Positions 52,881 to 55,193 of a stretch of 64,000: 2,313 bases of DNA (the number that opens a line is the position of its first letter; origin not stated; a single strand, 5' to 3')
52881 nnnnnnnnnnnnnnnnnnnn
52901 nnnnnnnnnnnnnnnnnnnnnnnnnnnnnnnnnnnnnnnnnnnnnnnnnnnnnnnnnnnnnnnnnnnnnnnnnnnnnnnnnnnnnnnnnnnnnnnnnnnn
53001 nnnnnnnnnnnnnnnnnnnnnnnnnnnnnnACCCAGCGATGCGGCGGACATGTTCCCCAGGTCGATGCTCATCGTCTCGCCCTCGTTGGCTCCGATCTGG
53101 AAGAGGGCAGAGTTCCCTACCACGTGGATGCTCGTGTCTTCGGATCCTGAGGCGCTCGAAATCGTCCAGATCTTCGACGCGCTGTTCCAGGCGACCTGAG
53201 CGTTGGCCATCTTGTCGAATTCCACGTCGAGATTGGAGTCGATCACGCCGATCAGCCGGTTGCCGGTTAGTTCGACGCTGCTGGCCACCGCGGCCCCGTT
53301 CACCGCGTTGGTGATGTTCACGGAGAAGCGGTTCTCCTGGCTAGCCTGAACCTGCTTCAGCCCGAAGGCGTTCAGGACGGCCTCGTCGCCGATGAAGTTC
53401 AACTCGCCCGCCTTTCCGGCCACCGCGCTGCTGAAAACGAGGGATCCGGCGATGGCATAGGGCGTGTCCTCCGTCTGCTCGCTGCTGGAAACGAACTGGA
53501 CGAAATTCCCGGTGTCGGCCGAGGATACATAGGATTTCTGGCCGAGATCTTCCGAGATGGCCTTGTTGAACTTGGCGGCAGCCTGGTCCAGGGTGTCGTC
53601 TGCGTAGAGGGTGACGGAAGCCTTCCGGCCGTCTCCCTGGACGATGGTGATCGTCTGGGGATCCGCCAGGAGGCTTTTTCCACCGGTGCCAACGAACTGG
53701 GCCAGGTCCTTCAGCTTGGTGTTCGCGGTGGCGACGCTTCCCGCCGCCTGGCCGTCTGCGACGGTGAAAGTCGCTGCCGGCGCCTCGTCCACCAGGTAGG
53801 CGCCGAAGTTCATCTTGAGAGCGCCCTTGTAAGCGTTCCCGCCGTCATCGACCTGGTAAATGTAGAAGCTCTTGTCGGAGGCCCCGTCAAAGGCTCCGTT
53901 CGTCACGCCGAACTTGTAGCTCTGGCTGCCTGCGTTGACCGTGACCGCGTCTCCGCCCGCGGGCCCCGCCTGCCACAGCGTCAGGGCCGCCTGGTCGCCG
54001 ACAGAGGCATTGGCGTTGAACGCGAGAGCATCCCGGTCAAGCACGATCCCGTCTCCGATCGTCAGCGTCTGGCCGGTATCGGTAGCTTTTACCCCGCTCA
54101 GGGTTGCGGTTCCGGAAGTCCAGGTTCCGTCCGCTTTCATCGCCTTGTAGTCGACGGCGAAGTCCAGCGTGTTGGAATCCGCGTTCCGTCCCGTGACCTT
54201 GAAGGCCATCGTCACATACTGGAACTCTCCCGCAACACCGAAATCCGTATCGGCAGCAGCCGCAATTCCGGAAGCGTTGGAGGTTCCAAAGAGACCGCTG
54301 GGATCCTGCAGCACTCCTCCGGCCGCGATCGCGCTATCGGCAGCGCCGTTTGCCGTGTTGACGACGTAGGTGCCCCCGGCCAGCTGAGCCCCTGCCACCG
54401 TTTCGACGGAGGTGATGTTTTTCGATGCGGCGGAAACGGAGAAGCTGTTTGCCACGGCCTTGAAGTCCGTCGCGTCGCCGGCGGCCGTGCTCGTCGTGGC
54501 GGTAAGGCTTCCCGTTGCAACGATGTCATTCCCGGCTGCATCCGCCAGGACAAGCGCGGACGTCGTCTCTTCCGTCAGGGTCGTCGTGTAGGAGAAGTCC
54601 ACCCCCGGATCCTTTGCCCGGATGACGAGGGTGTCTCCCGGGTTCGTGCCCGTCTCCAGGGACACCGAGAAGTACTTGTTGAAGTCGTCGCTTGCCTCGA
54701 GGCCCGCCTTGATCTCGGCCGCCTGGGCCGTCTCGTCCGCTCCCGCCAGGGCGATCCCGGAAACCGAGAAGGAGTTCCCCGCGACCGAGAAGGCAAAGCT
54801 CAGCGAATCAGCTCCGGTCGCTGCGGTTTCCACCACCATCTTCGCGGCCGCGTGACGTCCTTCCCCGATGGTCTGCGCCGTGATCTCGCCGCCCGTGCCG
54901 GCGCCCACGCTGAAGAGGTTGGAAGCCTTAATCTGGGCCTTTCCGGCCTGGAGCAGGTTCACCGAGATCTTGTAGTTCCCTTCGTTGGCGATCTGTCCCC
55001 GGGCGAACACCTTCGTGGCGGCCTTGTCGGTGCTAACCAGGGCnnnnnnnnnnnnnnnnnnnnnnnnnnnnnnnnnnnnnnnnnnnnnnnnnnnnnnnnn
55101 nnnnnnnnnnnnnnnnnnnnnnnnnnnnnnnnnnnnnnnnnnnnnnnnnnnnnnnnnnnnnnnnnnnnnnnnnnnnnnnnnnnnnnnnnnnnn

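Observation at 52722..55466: Giant 914 aa flagellin with a central region of about 650 aa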

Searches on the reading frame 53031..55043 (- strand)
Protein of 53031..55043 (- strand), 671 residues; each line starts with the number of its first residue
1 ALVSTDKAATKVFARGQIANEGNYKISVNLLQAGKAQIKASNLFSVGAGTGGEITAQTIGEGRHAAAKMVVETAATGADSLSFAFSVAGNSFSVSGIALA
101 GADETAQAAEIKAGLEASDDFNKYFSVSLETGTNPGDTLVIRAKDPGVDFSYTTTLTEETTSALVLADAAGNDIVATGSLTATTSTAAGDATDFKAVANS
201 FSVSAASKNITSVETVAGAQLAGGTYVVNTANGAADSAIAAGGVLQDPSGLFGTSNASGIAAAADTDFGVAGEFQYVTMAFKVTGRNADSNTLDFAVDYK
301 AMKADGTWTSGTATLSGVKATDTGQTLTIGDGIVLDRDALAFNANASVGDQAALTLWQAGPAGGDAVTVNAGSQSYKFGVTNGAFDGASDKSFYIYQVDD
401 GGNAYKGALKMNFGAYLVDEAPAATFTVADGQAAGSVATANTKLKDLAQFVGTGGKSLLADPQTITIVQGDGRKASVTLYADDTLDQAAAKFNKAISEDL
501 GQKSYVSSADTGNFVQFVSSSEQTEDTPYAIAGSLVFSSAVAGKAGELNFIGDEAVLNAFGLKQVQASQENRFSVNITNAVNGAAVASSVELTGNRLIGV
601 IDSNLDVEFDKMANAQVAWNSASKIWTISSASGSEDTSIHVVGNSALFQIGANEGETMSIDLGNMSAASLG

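Call 17: find_homologous_proteins(query=window:53031-55043:-, max_evalue=0.001)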
Query seq(671 aa) (671 aa): 66 proteins with E <= 0.001 among 8000 candidates.
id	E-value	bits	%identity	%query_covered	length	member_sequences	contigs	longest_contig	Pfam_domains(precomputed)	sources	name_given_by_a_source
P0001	0.0e+0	1333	97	100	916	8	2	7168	PF00700.28,PF00669.26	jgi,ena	-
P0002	0.0e+0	1216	89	100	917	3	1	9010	PF00700.28,PF00669.26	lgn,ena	-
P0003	0.0e+0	1215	89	100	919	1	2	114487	PF00700.28,PF00669.26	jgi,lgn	jgi:flagellin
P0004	0.0e+0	1214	88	100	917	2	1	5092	PF00700.28,PF00669.26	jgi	-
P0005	0.0e+0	1205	87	100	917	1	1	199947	PF00700.28,PF00669.26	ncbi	ncbi:MAG: flagellin [Synergistales bacterium]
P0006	0.0e+0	1078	87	90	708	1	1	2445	PF00700.28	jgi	jgi:flagellin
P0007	2.0e-232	792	61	100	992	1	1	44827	PF00700.28,PF00669.26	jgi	jgi:flagellin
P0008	3.0e-232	791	61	100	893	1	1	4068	PF00700.28,PF00669.26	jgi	jgi:flagellin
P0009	4.0e-232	791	61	100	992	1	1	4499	PF00700.28,PF00669.26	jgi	jgi:flagellin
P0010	6.0e-232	790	61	100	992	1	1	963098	PF00700.28,PF00669.26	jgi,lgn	-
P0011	1.3e-227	776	60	100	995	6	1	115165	PF00700.28,PF00669.26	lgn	-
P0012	8.5e-221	753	59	100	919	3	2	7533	PF00700.28,PF00669.26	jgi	jgi:flagellin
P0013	3.3e-220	751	57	100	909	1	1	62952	PF00700.28,PF00669.26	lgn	-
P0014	2.7e-180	619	57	84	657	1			PF00700.28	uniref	uniref:flagellin n=1 Tax=Thermovirga lienii TaxID=336261 RepID=UPI002FE03B5D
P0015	2.2e-170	587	49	100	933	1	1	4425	PF00700.28,PF00669.26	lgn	-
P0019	4.5e-129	450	42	100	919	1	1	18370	PF00700.28,PF00669.26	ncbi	-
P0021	2.3e-128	448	42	100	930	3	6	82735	PF00700.28,PF00669.26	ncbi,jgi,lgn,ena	-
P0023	3.2e-126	441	42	100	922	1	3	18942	PF00700.28,PF00669.26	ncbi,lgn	ncbi:MAG: hypothetical protein STSR0007_07040 [Thermovirga sp.]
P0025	3.4e-117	411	71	35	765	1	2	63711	PF00700.28,PF00669.26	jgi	-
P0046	6.4e-88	314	55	45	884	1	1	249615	PF00700.28,PF00669.26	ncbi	-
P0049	5.8e-63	232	32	100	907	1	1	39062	PF00700.28,PF00669.26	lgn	-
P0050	3.9e-59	219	31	100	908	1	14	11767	PF00700.28,PF00669.26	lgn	-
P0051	9.4e-58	215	43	42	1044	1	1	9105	PF00700.28,PF00669.26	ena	-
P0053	3.0e-53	200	40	46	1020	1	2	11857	PF00700.28,PF00669.26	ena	-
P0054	1.9e-51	194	34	63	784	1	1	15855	PF00700.28,PF00669.26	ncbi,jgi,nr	ncbi:MAG: flagellin [Synergistaceae bacterium]|jgi:flagellin|nr:flagellin [Synergistaceae bacterium]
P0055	6.4e-50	189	43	37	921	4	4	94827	PF00700.28,PF00669.26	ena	-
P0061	4.0e-31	127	36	38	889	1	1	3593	PF00700.28,PF00669.26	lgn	-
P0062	1.1e-18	86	31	42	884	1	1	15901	PF00700.28,PF00669.26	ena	-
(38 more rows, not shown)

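Call 41: find_encoding_contigs(protein=P0005, flank=10000, max_places=2)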
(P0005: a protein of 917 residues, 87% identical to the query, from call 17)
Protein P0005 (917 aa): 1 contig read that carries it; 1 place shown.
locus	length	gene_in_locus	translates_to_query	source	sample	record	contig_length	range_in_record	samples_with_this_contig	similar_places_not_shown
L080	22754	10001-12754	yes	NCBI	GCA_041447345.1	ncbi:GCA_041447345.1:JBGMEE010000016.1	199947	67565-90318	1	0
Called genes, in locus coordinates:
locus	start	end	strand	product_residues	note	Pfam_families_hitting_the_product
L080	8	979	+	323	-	PF01545:Cation_efflux, PF16916:ZT_dimer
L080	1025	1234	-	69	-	-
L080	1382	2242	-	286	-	PF00582:Usp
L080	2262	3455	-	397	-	PF13593:SBF_like, PF01758:SBF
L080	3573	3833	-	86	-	PF04324:Fer2_BFD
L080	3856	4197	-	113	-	PF09339:HTH_IclR (faint), PF12840:HTH_20, PF01022:HTH_5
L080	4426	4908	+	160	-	PF22381:Staph_reg_Sar_Rot, PF01047:MarR, PF12802:MarR_2, PF25213:HVO_A0261_N (faint)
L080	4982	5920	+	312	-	PF03773:ArsP_1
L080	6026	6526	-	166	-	PF01584:CheW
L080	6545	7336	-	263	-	PF00460:Flg_bb_rod, PF22692:LlgE_F_G_D1, PF06429:Flg_bbr_C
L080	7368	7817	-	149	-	PF03885:DUF327 (weak)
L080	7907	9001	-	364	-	-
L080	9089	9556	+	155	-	PF02623:FliW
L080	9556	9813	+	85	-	PF02599:CsrA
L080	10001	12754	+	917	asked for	PF00669:Flagellin_N, PF00700:Flagellin_C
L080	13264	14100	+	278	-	PF04542:Sigma70_r2, PF08281:Sigma70_r4_2, PF04545:Sigma70_r4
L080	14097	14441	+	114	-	PF02049:FliE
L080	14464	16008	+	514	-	PF01514:YscJ_FliF, PF08345:YscJ_FliF_C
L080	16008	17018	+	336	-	PF03448:MgtE_N (faint), PF14842:FliG_N, PF14841:FliG_M, PF14842:FliG_N, PF01706:FliG_C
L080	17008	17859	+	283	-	PF02108:FliH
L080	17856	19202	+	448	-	PF02874:ATP-synt_ab_N (weak), PF00006:ATP-synt_ab, PF18269:T3SS_ATPase_C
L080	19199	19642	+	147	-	-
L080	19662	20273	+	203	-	PF01464:SLT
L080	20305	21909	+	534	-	PF20250:FapA_N, PF03961:FapA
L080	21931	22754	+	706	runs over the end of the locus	PF00771:FHIPEP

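Call 43: find_encoding_contigs(protein=P0010, flank=10000, max_places=1)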
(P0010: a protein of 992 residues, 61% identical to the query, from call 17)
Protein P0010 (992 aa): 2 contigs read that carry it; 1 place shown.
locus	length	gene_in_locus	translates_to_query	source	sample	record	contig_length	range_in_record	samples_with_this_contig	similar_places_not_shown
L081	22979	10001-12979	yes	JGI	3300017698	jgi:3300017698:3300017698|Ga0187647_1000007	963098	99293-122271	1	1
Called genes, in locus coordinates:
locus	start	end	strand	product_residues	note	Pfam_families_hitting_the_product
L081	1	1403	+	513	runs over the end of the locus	PF00682:HMGL-like, PF22617:HCS_D2, PF08502:LeuA_dimer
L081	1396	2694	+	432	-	PF00330:Aconitase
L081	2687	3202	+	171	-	PF00694:Aconitase_C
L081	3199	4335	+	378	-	PF00180:Iso_dh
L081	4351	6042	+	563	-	PF02776:TPP_enzyme_N, PF00205:TPP_enzyme_M, PF02775:TPP_enzyme_C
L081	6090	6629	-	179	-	PF01584:CheW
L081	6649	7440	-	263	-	PF00460:Flg_bb_rod, PF22692:LlgE_F_G_D1, PF06429:Flg_bbr_C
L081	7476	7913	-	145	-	PF03885:DUF327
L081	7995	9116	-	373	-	-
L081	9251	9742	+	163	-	PF02623:FliW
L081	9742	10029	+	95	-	PF02599:CsrA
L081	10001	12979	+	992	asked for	PF00669:Flagellin_N, PF00700:Flagellin_C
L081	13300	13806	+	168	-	-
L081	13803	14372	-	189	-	PF01381:HTH_3 (weak)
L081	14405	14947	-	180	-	-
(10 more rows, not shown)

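Call 44: find_encoding_contigs(protein=P0021, flank=10000, max_places=1)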
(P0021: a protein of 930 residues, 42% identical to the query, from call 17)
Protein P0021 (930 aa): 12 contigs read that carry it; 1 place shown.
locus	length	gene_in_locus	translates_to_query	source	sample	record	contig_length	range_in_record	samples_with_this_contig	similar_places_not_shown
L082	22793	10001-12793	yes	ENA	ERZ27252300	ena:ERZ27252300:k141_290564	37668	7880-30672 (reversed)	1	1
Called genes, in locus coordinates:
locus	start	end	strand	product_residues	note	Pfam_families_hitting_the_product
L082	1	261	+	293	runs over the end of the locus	PF02588:YitT_membrane, PF10035:DUF2179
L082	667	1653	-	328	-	-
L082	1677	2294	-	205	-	-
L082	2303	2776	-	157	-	PF08332:CaMKII_AD, PF13474:SnoaL_3 (faint)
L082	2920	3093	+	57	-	PF00037:Fer4, PF12837:Fer4_6 (weak), PF13237:Fer4_10, PF14697:Fer4_21, PF12838:Fer4_7, PF13187:Fer4_9, PF00037:Fer4, PF12837:Fer4_6, +6 more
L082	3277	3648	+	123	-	PF04892:VanZ-LLP1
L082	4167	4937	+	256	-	PF00142:Fer4_NifH, PF01656:CbiA, PF02374:ArsA_ATPase, PF06564:CBP_BcsQ, PF09140:MipZ (faint), PF10609:ParA, PF13614:AAA_31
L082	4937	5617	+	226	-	-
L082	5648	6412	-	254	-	PF01584:CheW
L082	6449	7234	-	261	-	PF00460:Flg_bb_rod, PF22692:LlgE_F_G_D1, PF06429:Flg_bbr_C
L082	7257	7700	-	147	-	-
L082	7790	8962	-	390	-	-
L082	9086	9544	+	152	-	PF02623:FliW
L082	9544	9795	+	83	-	PF02599:CsrA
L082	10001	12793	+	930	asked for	PF00669:Flagellin_N, PF00700:Flagellin_C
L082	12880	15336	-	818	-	PF22638:FlgK_D1, PF07196:Flagellin_IN (faint), PF22638:FlgK_D1, PF06429:Flg_bbr_C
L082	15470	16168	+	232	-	PF08666:SAF (weak), PF13144:ChapFlgA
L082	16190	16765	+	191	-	PF02107:FlgH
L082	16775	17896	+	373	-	PF02119:FlgI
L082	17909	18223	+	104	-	-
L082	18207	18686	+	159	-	PF05130:FlgN (weak)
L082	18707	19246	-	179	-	PF03975:CheD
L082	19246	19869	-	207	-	PF04509:CheC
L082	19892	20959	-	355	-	PF00072:Response_reg, PF01339:CheB_methylest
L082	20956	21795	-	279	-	-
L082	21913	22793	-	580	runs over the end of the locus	PF02203:TarH (weak), PF12729:4HB_MCP_1, PF00015:MCPsignal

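Call 57: list_cluster_members(proteins=[P0001, P0003, P0005, P0013, P0019, P0021, P0023, P0049])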
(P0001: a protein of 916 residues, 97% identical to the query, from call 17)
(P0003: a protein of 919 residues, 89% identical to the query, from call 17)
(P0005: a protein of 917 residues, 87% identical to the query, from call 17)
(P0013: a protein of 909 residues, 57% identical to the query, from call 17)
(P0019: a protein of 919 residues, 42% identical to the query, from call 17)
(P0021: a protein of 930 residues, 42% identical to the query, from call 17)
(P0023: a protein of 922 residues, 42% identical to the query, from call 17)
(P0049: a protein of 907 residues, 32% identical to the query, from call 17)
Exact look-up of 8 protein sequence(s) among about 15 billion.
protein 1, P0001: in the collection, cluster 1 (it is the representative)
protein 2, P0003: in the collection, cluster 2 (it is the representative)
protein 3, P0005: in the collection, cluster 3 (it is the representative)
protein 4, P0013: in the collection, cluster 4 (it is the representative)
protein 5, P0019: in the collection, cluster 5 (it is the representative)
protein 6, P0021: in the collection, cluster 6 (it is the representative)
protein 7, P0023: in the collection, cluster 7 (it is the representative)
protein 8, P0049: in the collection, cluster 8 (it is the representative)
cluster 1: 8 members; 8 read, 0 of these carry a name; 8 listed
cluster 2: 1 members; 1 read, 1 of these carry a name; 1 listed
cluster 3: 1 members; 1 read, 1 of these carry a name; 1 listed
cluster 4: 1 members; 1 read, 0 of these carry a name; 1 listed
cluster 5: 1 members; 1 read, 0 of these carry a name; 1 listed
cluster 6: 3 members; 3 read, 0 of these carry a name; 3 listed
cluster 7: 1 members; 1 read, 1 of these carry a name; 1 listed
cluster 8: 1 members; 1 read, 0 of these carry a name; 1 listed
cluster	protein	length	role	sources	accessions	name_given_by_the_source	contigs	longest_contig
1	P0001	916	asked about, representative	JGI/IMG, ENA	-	-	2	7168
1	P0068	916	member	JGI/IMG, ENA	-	-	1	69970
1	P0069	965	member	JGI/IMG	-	-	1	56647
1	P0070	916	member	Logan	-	-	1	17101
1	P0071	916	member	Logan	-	-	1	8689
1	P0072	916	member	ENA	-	-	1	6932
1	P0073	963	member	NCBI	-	-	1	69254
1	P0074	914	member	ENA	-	-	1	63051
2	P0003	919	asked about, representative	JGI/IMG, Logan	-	flagellin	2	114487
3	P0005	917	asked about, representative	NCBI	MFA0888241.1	MAG: flagellin [Synergistales bacterium]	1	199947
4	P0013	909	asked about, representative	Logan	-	-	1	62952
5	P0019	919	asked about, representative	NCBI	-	-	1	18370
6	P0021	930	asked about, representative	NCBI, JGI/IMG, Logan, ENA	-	-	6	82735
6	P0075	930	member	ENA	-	-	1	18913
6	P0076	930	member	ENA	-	-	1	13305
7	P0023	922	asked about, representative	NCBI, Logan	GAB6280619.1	MAG: hypothetical protein STSR0007_07040 [Thermovirga sp.]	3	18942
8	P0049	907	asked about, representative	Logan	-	-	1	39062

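Call 65: search_protein_families(library=pfam, proteins=[P0025, P0046, P0049, P0050, P0051, P0053, P0054, P0055, P0061, P0062], max_evalue=0.1)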
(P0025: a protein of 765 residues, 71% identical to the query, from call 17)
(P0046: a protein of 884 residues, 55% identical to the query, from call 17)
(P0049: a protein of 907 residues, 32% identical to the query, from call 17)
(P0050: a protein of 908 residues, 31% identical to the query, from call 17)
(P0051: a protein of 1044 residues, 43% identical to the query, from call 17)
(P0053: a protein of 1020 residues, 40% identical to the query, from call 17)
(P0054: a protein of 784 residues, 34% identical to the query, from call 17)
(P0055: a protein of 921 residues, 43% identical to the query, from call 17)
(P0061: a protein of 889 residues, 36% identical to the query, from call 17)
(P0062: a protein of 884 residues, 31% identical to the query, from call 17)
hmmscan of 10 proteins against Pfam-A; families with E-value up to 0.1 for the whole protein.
P0025 (765 aa): 3 families
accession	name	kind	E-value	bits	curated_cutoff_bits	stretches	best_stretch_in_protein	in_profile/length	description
PF00669.25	Flagellin_N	-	1.1e-48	165.2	26.6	1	93-229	1-137/139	Bacterial flagellin N-terminal helical region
PF00700.27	Flagellin_C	-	5.7e-32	110.3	23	1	679-764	1-86/86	Bacterial flagellin C-terminal helical region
PF22266.2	DUF6953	-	0.043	14.4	27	0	591-618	46-73/74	Family of unknown function (DUF6953)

P0046 (884 aa): 2 families
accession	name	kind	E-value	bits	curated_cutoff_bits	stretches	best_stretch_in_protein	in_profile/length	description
PF00669.25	Flagellin_N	-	4.2e-49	166.6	26.6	1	82-218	1-137/139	Bacterial flagellin N-terminal helical region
PF00700.27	Flagellin_C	-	1.5e-31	109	23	1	799-883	2-86/86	Bacterial flagellin C-terminal helical region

P0049 (907 aa): 4 families
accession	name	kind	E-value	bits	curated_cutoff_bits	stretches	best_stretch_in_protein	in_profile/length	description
PF00669.25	Flagellin_N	-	1.1e-47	162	26.6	1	3-139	1-137/139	Bacterial flagellin N-terminal helical region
PF00700.27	Flagellin_C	-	9.1e-32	109.7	23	1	821-906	1-86/86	Bacterial flagellin C-terminal helical region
PF24145.1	K1-lyase_N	-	0.074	13.6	27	0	762-785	37-60/72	K1 capsule-specific polysaccharide lyase, N-terminal domain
PF08794.16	FHBP_C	-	0.091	14.1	28.1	0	174-244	26-89/97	Factor H binding protein, C-terminal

P0050 (908 aa): 2 families
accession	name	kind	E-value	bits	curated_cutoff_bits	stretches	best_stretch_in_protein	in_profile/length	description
PF00669.25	Flagellin_N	-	6.8e-48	162.7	26.6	1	3-140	1-138/139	Bacterial flagellin N-terminal helical region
PF00700.27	Flagellin_C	-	1e-27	96.7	23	1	822-907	1-86/86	Bacterial flagellin C-terminal helical region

P0051 (1044 aa): 3 families
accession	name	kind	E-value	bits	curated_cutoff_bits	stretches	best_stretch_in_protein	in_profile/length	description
PF00669.25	Flagellin_N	-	1.4e-47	161.7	26.6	1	3-140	1-138/139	Bacterial flagellin N-terminal helical region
PF00700.27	Flagellin_C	-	4.1e-26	91.6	23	1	957-1041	1-85/86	Bacterial flagellin C-terminal helical region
PF24611.2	Spectrin_Anc-1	-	0.027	15.2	33.2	0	62-125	44-107/115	Nuclear anchorage protein 1, spectrin-like repeat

P0053 (1020 aa): 3 families
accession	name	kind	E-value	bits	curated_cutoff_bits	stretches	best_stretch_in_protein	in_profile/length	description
PF00669.25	Flagellin_N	-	5.8e-46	156.4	26.6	1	3-140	1-138/139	Bacterial flagellin N-terminal helical region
PF00700.27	Flagellin_C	-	2.3e-27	95.6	23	1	934-1018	2-86/86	Bacterial flagellin C-terminal helical region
PF07196.18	Flagellin_IN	-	8.6e-05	23.1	22.7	2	254-307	1-54/55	Flagellin hook IN motif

P0054 (784 aa): 2 families
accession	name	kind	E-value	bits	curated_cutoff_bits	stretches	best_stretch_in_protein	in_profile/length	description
PF00669.25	Flagellin_N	-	2e-47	161.2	26.6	1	3-140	1-138/139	Bacterial flagellin N-terminal helical region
PF00700.27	Flagellin_C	-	1.2e-28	99.6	23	1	697-782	1-86/86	Bacterial flagellin C-terminal helical region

P0055 (921 aa): 3 families
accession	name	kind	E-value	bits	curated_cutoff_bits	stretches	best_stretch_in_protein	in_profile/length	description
PF00669.25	Flagellin_N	-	7.8e-48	162.5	26.6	1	5-141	1-137/139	Bacterial flagellin N-terminal helical region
PF00700.27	Flagellin_C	-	2.7e-31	108.2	23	1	835-920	1-86/86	Bacterial flagellin C-terminal helical region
PF17386.8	LBP_C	-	0.088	13.1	26.6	0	615-638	27-50/53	Lacto-N-biose phosphorylase C-terminal domain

P0061 (889 aa): 6 families
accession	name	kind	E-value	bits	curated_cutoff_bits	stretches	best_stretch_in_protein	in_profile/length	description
PF00669.25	Flagellin_N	-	2.7e-42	144.6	26.6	1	3-139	1-137/139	Bacterial flagellin N-terminal helical region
PF00700.27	Flagellin_C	-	1.1e-25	90.2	23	1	804-887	2-85/86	Bacterial flagellin C-terminal helical region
PF18889.6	Beta_helix_3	-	4.6e-07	30.4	27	2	368-390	1-20/20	Beta helix repeat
PF21595.3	CCL2-like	-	0.033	14.7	27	0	733-770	65-101/127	CCL2 lectin-like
PF07196.18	Flagellin_IN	-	0.036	14.7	22.7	1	570-599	2-34/55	Flagellin hook IN motif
PF02582.19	DUF155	-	0.085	13.4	27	0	808-865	74-132/174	RMND1/Sif2-Sif3/Mrx10, DUF155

P0062 (884 aa): 3 families
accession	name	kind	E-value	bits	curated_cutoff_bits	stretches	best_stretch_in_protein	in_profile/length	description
PF00669.25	Flagellin_N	-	1.2e-38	132.7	26.6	1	7-141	3-137/139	Bacterial flagellin N-terminal helical region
PF00700.27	Flagellin_C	-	1.4e-19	70.6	23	1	799-883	2-86/86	Bacterial flagellin C-terminal helical region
PF14000.11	Packaging_FI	-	0.039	14.9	27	0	88-139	5-56/131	DNA packaging protein FI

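Call 77: search_protein_families(library=pfam, proteins=[P0014, P0074], max_evalue=0.01)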
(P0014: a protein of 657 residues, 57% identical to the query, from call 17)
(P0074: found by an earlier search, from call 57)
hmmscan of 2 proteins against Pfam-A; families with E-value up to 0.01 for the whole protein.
P0014 (657 aa): 1 family
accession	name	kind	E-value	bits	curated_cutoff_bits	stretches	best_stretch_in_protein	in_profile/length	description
PF00700.27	Flagellin_C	-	9.9e-33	112.8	23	1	571-656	1-86/86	Bacterial flagellin C-terminal helical region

P0074 (914 aa): 2 families
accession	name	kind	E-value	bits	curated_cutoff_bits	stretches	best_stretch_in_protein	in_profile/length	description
PF00669.25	Flagellin_N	-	2.5e-49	167.4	26.6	1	3-139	1-137/139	Bacterial flagellin N-terminal helical region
PF00700.27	Flagellin_C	-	3.7e-30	104.5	23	1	828-913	1-86/86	Bacterial flagellin C-terminal helical region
